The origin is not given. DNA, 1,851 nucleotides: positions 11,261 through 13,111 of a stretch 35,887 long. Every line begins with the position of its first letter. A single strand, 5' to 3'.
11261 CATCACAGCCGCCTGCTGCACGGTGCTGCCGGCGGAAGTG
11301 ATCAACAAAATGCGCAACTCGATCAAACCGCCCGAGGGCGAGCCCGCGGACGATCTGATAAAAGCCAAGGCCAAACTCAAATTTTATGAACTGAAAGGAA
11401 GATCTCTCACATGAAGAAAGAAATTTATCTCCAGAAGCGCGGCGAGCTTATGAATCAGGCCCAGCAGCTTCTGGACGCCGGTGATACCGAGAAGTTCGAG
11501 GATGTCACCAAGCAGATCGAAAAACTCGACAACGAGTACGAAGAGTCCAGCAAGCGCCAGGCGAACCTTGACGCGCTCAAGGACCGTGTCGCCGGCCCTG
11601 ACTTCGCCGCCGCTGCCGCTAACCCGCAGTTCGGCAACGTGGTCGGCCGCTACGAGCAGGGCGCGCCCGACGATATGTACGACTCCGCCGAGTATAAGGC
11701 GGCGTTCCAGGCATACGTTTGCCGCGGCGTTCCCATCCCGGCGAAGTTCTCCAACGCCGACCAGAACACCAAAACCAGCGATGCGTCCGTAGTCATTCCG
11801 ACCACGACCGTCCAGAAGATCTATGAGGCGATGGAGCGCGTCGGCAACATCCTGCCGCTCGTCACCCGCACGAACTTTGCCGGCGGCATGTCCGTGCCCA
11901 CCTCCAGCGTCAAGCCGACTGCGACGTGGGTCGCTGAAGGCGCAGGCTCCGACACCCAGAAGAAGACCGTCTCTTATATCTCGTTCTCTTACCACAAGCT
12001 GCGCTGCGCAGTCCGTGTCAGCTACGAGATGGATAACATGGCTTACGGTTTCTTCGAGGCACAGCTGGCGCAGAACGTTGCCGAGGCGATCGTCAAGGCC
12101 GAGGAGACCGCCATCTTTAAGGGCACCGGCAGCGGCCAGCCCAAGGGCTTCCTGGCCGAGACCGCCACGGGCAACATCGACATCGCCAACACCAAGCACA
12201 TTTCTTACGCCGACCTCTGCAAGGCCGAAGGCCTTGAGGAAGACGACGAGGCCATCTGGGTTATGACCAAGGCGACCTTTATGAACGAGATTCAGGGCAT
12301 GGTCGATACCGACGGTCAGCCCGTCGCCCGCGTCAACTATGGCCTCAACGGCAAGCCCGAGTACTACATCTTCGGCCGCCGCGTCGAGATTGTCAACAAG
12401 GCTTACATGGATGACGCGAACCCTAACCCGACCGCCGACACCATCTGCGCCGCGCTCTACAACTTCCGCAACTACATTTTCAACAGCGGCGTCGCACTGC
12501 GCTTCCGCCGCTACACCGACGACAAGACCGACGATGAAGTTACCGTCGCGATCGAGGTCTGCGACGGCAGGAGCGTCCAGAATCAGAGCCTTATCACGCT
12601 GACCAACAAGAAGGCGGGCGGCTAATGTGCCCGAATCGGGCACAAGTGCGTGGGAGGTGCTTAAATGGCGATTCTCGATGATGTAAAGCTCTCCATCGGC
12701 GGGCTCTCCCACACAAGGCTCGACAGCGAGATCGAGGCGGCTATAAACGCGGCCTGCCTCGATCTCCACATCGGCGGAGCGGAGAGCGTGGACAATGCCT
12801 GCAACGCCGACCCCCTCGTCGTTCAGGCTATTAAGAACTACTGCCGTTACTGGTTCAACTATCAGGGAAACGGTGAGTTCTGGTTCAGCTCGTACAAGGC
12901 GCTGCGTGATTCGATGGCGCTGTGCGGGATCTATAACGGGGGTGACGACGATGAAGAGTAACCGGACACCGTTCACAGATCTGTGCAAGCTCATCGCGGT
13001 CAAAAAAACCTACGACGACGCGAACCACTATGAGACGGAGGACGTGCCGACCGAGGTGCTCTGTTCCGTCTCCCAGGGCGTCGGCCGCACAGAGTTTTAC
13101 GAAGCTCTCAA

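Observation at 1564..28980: Seven-copy dispersed palindrome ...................; every extragenic copy starts 0-10 nt after a stop codon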

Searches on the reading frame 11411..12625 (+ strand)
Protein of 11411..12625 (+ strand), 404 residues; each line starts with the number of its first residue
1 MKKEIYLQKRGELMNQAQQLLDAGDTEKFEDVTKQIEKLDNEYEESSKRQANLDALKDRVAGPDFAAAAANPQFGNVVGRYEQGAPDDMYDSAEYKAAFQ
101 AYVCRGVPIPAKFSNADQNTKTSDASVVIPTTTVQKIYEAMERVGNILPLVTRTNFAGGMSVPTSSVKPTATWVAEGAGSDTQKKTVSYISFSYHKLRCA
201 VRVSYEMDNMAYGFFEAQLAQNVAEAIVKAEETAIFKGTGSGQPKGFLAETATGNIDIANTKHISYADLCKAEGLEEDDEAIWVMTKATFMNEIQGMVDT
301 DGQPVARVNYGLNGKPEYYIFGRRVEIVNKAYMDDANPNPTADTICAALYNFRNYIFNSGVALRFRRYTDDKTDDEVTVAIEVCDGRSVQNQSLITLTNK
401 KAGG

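Call 8: search_protein_families(library=pfam, proteins=[window:11411-12625:+], max_evalue=0.01)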
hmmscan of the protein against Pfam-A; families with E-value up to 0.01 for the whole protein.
window:11411-12625:+ (404 aa): 1 family
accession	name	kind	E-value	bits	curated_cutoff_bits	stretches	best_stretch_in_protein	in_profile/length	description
PF05065.19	Phage_capsid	-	5.3e-41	141.3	24.2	1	126-398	2-279/280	Phage capsid family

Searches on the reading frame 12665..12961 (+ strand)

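Call 41: search_protein_families(library=phrogs, proteins=[window:12665-12961:+], max_evalue=0.001)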
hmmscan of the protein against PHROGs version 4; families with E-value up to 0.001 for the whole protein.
window:12665-12961:+ (98 aa): 1 family
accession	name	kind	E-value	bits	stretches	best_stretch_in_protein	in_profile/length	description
phrog_5223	-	connector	3.3e-14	53.7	1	1-91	1-92/96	neck protein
